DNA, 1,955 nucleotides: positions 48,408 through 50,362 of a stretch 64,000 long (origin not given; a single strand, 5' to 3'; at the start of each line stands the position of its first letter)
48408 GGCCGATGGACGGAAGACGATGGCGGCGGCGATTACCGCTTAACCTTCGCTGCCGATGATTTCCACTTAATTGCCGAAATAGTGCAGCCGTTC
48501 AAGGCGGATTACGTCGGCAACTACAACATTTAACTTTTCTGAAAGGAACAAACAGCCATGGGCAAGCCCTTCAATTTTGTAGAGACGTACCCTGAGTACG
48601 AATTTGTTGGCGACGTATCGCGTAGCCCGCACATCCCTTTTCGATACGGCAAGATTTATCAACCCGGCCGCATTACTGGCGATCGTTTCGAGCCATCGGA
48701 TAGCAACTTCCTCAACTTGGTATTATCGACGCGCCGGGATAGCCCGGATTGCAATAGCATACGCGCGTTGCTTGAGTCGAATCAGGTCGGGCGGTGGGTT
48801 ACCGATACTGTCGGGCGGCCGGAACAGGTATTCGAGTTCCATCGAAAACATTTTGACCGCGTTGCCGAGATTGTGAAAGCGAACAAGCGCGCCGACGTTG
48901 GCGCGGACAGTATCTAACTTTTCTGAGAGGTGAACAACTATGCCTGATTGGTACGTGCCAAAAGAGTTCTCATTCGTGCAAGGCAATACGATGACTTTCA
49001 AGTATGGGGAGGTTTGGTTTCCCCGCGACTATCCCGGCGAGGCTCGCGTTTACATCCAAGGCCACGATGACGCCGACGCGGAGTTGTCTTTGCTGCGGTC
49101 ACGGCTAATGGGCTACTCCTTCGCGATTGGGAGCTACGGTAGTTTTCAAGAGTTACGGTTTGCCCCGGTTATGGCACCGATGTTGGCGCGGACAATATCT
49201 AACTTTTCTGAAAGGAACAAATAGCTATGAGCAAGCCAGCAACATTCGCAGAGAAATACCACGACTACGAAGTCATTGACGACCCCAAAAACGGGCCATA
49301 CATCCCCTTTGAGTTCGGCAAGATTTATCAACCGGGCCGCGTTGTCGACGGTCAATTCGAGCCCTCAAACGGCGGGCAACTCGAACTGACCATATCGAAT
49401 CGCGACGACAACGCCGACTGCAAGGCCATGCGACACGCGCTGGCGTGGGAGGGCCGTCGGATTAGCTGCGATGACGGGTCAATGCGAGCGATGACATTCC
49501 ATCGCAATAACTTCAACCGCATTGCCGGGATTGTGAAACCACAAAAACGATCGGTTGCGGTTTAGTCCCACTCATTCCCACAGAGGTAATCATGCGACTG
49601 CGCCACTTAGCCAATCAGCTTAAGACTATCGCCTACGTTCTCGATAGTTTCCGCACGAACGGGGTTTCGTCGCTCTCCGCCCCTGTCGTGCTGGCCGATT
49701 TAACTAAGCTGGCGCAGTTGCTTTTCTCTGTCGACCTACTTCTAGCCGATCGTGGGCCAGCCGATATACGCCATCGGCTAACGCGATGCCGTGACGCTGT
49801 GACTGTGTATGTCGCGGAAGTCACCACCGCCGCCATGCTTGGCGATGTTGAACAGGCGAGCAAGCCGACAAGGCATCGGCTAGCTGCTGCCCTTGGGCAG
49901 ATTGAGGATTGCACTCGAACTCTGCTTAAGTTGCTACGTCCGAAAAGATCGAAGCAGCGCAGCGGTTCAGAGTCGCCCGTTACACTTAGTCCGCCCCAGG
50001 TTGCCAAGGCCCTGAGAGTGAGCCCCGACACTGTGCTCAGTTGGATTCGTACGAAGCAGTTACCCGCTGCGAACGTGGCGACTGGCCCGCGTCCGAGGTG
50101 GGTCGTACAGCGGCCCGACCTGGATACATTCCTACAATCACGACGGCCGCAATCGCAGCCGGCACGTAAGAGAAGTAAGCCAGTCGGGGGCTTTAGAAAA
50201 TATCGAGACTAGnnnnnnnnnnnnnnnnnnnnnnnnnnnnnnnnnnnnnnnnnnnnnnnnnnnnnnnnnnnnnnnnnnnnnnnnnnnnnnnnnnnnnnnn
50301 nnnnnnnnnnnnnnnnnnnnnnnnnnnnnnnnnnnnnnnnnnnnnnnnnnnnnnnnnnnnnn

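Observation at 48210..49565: Tandem array of four divergent ~100-aa paralogs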

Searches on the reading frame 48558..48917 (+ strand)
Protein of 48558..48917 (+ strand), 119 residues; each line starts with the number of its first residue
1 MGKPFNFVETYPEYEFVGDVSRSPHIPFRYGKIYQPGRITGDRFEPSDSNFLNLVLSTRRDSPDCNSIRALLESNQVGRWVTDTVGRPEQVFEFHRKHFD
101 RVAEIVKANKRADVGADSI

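Call 6: search_protein_families(library=pfam, proteins=[window:48558-48917:+], max_evalue=0.1)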
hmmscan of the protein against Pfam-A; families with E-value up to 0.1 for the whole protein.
window:48558-48917:+ (119 aa): 0 families

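Call 7: search_protein_families(library=phrogs, proteins=[window:48558-48917:+], max_evalue=0.1)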
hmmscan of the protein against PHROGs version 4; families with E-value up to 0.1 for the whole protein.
window:48558-48917:+ (119 aa): 0 families

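Call 35: find_related_loci(query=A4, collection=genome_contigs, flank=10000)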
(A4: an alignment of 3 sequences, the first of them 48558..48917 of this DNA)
Query A4 (119 aa) in genome_contigs; peptide patterns used: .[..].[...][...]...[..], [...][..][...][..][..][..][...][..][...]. (x = any residue, [..] = any of these).
158 stretches matched a pattern, but none encodes a relative of the query by tblastn (E <= 1e-3).

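Call 36: find_related_loci(query=A4, collection=viral_contigs, flank=10000)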
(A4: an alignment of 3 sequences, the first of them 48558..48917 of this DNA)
Query A4 (119 aa) in viral_contigs; peptide patterns used: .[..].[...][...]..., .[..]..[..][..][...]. (x = any residue, [..] = any of these).
131 stretches matched a pattern, but none encodes a relative of the query by tblastn (E <= 1e-3).

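Call 37: find_related_loci(query=A4, collection=metagenome_contigs, flank=10000)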
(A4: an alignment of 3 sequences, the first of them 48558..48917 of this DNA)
Query A4 (119 aa) in metagenome_contigs; peptide patterns used: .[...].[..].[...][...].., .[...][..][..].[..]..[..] (x = any residue, [..] = any of these).
401 stretches matched a pattern, but none encodes a relative of the query by tblastn (E <= 1e-3).

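Call 38: find_homologous_proteins(query=A3, max_evalue=0.1)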
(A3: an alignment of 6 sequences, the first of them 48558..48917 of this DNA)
Query A3 (6 sequences) (119 aa, profile of the alignment): 4 proteins with E <= 0.1 among 691 candidates.
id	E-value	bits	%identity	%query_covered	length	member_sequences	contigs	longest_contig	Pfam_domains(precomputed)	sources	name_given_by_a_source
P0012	4.8e-62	225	27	83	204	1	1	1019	-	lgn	-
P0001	8.2e-41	157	100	100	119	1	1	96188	-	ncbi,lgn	-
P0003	3.3e-36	142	36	84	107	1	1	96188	-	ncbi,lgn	-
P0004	6.4e-14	70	-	-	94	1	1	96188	-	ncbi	-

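Call 45: predict_structure(alignment_id=A3)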
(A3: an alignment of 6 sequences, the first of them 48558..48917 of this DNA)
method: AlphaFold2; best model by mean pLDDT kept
length: 119 residues; sequences in the alignment: 6
mean_pLDDT: 84.4   pTM: 0.79
mean pLDDT of the five models: 84.4, 82.3, 81.4, 81.4, 80.8
residues with pLDDT >= 90: 64; 70-90: 37; 50-70: 12; < 50: 6
segments of 3 or more residues with pLDDT < 50: 115-119
pLDDT, mean of each block of 10 residues (from residue 1): 73 86 89 91 87 86 87 94 71 96 96 54
secondary structure, 60 per line:
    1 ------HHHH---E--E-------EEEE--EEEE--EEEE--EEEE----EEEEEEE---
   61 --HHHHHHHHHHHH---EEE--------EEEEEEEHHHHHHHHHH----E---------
elements in order: H7-10 E25-28 E31-34 E37-40 E43-46 E51-57 H63-74 E78-80 E89-95 H96-105
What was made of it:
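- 48558..48917 (+): Paralog 2 (119 aa), long form, intact; the sequence used for the structure model. AlphaFold2 pLDDT 84.4 and pTM 0.79, with five beta strands, a helix, two strands and a helix (call 45).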

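Call 47: fold_search(model_id=the predicted structure, library=pdb)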
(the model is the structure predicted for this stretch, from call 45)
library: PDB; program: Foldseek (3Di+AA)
matches with E <= 10: 1219; with E <= 0.001: 0
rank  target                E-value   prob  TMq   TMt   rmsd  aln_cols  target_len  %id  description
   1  6csw_D                5.3e-02  0.28  0.23  0.10  12.9       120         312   13  Crystal Structure of the Human vaccinia-related kinase bound to a N-methyl-N-propyl-dihydropteridine inhibitor (released 2018-04-04)
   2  1j7i                  8.6e-02  0.60  0.33  0.18   8.5        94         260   12  Crystal Structure of 3',5"-Aminoglycoside Phosphotransferase Type IIIa Apoenzyme (released 2001-08-08)
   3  2bkk_A                9.1e-02  0.57  0.32  0.19  10.9       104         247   10  Crystal structure of Aminoglycoside Phosphotransferase APH(3')-IIIa in complex with the inhibitor AR_3a (released 2005-08-09)
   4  6n3o                  1.1e-01  0.54  0.33  0.18   9.7       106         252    8  Identification of novel, potent and selective GCN2 inhibitors as first-in-class anti-tumor agents (released 2019-10-09)
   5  3nie_A                1.3e-01  0.66  0.35  0.14   9.3       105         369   10  Crystal Structure of PF11_0147 (released 2010-08-11)
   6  1xkp_C                1.4e-01  0.38  0.33  0.32   7.3       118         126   11  Crystal structure of the virulence factor YopN in complex with its heterodimeric chaperone SycN-YscB (released 2005-03-22)
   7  8ypw                  1.4e-01  0.30  0.29  0.14  11.9       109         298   15  CDK2 and small molecular inhibitor L14 (released 2025-09-24)
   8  8xfl_B                1.6e-01  0.60  0.31  0.16   8.0        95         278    7  The Crystal Structure of MARK4 from Biortus. (released 2023-12-27)
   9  3tvi_B                1.7e-01  0.96  0.36  0.12   3.2        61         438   11  Crystal structure of Clostridium acetobutylicum aspartate kinase (CaAK): An important allosteric enzyme for industrial (released 2011-11-09)
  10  6vu7_D                1.7e-01  0.60  0.40  0.37   6.1       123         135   10  Crystal structure of YbjN, a putative transcription regulator from E. coli (released 2020-03-11)
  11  1zvp_C                1.8e-01  0.89  0.34  0.32   4.6        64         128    8  Crystal Structure of a Protein of Unknown Function VC0802 from Vibrio cholerae, Possible Transport Protein (released 2005-07-19)
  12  8e81                  1.8e-01  0.57  0.33  0.17   8.9        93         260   10  Structure of LRRK2-CHK1 10-pt. mutant complex with heteroaryl-1H-indazole LRRK2 inhibitor 25 (released 2023-02-22)
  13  9qos_B                1.8e-01  0.30  0.29  0.16  10.3       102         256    8  APH(3')-IIb with an inhibitor (released 2026-02-11)
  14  4g0j_A                1.9e-01  0.33  0.32  0.16  13.0       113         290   14  Crystallographic Analysis of Rotavirus NSP2-RNA Complex Reveals Specific Recognition of 5'-GG Sequence for RTPase acti (released 2012-08-22)
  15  8yo9_A                2.1e-01  0.28  0.31  0.12   9.5       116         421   17  structure of phage T4 topoisomerase II gp52 subunit WHD-open state (released 2024-09-25)
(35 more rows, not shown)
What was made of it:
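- On T3SS chaperone / YbjN-like fold: Best results are TM 0.33-0.41 with E 0.14-0.37 (call 47).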

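Call 49: fold_search(model_id=the predicted structure, library=viral)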
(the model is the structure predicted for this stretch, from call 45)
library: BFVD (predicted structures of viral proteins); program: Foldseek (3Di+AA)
matches with E <= 10: 1005; with E <= 0.001: 0
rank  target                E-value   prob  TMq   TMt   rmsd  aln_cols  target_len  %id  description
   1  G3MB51                1.8e-02  0.82  0.35  0.32   9.9       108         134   15  Gp671 [Bacillus phage G]
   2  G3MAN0                3.5e-02  0.77  0.37  0.33  10.3       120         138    8  Gp489 [Bacillus phage G]
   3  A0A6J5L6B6            5.0e-02  0.87  0.38  0.48   9.2       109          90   11  Uncharacterized protein [uncultured Caudovirales phage]
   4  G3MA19                5.6e-02  0.95  0.47  0.48   6.1       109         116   14  Gp278 [Bacillus phage G]
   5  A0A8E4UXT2            5.6e-02  0.82  0.38  0.38   9.1       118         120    9  Uncharacterized protein [Maribacter phage Colly_1]
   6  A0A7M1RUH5            6.7e-02  0.33  0.29  0.30   9.2       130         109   12  Uncharacterized protein [uncultured phage cr124_1]
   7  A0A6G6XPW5            7.5e-02  0.44  0.26  0.14   9.9       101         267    9  (no name in the UniProt tables at hand)
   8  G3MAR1                8.0e-02  0.85  0.37  0.32   6.2        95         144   12  Gp520 [Bacillus phage G]
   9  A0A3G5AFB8            8.0e-02  0.80  0.42  0.14  10.3       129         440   12  Uncharacterized protein [Solivirus sp.]
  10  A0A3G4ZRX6            8.4e-02  0.93  0.41  0.29   8.7       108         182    6  Uncharacterized protein [Edafosvirus sp.]
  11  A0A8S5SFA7            8.4e-02  0.87  0.31  0.37   4.6        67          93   18  Cysteine protease [Podoviridae sp. ctZih56]
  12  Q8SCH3                8.4e-02  0.75  0.40  0.27   7.6       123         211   12  (no name in the UniProt tables at hand)
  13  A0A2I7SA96            9.0e-02  0.98  0.39  0.55   2.8        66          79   14  (no name in the UniProt tables at hand)
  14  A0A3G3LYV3            9.0e-02  0.75  0.39  0.19   9.9       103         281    9  Uncharacterized protein [Brevibacterium phage Cantare]
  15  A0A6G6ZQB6            9.0e-02  0.41  0.32  0.12  10.7       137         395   11  (no name in the UniProt tables at hand)
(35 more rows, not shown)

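Call 50: search_protein_families(library=padloc, proteins=[window:48558-48917:+], max_evalue=0.1)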
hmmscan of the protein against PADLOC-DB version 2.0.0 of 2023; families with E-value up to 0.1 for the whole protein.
window:48558-48917:+ (119 aa): 0 families

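Call 53: search_solved_structures(query=A3, max_evalue=10)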
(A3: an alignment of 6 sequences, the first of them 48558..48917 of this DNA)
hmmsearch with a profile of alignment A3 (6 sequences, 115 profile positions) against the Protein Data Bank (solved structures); distinct sequences matched with E-value up to 10: 5.
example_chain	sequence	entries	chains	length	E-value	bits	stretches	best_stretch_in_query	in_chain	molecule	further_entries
9vtg_LF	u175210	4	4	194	0.51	13.8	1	60-111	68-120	60S ribosomal protein L9-1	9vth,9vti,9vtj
8jia_A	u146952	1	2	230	0.67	13.4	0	20-73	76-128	Cell division ATP-binding protein FtsE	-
8idb_A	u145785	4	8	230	0.67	13.4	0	20-73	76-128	Cell division ATP-binding protein FtsE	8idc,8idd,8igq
8azw_u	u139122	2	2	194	0.93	13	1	60-111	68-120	uL6 (60S ribosomal protein L9)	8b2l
8b6g_CH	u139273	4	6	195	1.2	12.6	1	41-96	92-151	Diphthamide synthesis protein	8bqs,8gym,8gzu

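Call 61: find_encoding_contigs(protein=window:48558-48917:+, flank=1000, max_places=5)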
Protein window:48558-48917:+ (119 aa): 1 contig read that carries it; 1 place shown.
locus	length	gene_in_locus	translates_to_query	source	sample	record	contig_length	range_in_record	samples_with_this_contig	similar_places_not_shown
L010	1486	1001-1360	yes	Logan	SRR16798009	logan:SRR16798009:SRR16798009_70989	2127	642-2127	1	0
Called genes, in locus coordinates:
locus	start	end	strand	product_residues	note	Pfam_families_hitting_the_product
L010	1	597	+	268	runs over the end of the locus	-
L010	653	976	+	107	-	-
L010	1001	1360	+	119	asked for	-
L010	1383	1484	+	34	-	?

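Call 65: search_protein_families(library=ncbifam, proteins=[window:48558-48917:+], max_evalue=0.1)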
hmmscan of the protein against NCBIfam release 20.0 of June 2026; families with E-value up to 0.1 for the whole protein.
window:48558-48917:+ (119 aa): 0 families

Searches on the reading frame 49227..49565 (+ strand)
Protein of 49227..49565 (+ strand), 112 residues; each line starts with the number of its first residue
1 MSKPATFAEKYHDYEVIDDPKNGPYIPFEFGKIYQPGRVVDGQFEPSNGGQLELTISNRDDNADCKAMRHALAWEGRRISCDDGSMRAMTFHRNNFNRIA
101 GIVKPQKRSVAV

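Call 6: search_protein_families(library=pfam, proteins=[window:49227-49565:+], max_evalue=0.1)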
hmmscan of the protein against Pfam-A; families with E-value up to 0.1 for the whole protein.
window:49227-49565:+ (112 aa): 0 families

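Call 7: search_protein_families(library=phrogs, proteins=[window:49227-49565:+], max_evalue=0.1)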
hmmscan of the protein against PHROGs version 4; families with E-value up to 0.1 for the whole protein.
window:49227-49565:+ (112 aa): 0 families

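Call 50: search_protein_families(library=padloc, proteins=[window:49227-49565:+], max_evalue=0.1)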
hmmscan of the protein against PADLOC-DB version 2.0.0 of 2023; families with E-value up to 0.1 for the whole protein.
window:49227-49565:+ (112 aa): 0 families

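Call 65: search_protein_families(library=ncbifam, proteins=[window:49227-49565:+], max_evalue=0.1)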
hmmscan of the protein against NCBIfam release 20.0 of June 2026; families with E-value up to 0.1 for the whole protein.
window:49227-49565:+ (112 aa): 0 families

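Call 79: search_dna_similar(query=window:49227-49565:+, collection=phages, mode=protein, max_evalue=1, max_rows=10)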
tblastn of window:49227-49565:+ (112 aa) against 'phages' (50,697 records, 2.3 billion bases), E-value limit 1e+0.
No match.

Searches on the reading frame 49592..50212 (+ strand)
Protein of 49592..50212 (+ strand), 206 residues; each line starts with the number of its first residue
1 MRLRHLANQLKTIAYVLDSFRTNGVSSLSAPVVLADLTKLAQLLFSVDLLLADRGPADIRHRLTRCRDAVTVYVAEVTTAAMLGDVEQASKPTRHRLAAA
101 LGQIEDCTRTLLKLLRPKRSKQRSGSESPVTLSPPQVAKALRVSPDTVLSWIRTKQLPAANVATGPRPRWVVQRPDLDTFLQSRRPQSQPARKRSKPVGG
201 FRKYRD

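Call 6: search_protein_families(library=pfam, proteins=[window:49592-50212:+], max_evalue=0.1)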
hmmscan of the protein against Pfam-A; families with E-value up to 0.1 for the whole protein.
window:49592-50212:+ (206 aa): 6 families
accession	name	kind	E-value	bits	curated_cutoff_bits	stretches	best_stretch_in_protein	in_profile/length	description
PF12728.13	HTH_17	-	6.9e-10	39.5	27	1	132-185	2-51/51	Helix-turn-helix domain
PF13384.12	HTH_23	-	0.0072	16.6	24.6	1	132-154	18-40/50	Homeodomain-like domain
PF15943.11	YdaS_toxin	-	0.018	15.3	30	1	135-162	12-40/65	Bacterial toxin YdaS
PF13551.12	HTH_29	-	0.019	15.5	28.1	0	133-153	14-34/64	Winged helix-turn helix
PF17408.7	MCD_N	-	0.024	15.2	22.4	1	66-114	8-56/85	Malonyl-CoA decarboxylase N-terminal domain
PF00376.29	MerR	-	0.051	13.9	28.2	0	136-160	4-29/38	MerR family regulatory protein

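Call 7: search_protein_families(library=phrogs, proteins=[window:49592-50212:+], max_evalue=0.1)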
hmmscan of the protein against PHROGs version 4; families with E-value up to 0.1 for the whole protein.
window:49592-50212:+ (206 aa): 4 families
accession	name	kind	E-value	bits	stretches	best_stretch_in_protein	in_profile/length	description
phrog_66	-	integration and excision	3e-08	34.7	1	116-199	78-158/412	excisionase and transcriptional regulator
phrog_597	-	DNA, RNA and nucleotide metabolism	3.8e-06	28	1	75-191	56-171/200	DNA binding protein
phrog_10045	-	DNA, RNA and nucleotide metabolism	0.0099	16.7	1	121-160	10-49/74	HTH DNA binding protein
phrog_2907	-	integration and excision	0.064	14.7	0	131-162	6-37/117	excisionase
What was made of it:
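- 49592..50212 (+): 206-aa protein with a C-terminal HTH_17, excisionase-like. PF12728 E 7e-10 (call 6). phrog_66 'excisionase and transcriptional regulator' E 3e-8 (call 7).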

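Call 50: search_protein_families(library=padloc, proteins=[window:49592-50212:+], max_evalue=0.1)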
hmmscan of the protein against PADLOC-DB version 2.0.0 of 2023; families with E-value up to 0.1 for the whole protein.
window:49592-50212:+ (206 aa): 1 family
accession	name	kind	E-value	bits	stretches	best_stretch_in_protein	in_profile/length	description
PDLC04133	mad1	-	0.0067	14.7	1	131-177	5-47/60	mads_1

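Call 65: search_protein_families(library=ncbifam, proteins=[window:49592-50212:+], max_evalue=0.1)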
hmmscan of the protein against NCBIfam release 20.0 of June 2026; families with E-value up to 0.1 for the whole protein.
window:49592-50212:+ (206 aa): 3 families
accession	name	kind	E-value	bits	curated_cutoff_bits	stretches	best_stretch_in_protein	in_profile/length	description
TIGR01764.1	excise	domain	0.00021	21.6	28.8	1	131-181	1-47/49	excisionase family DNA-binding protein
NF047737.1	antiphage_MADS1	equivalog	0.0041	17.3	80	1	136-163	8-35/49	methylation-associated defense system helix-turn-helix domain-containing protein MAD1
NF033787.1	HTH_BldC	subfamily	0.028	14.3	77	1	131-154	2-25/49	BldC family transcriptional regulator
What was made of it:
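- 49592..50212 (+): TIGR01764 at 21.6 bits, below its cutoff (call 65).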
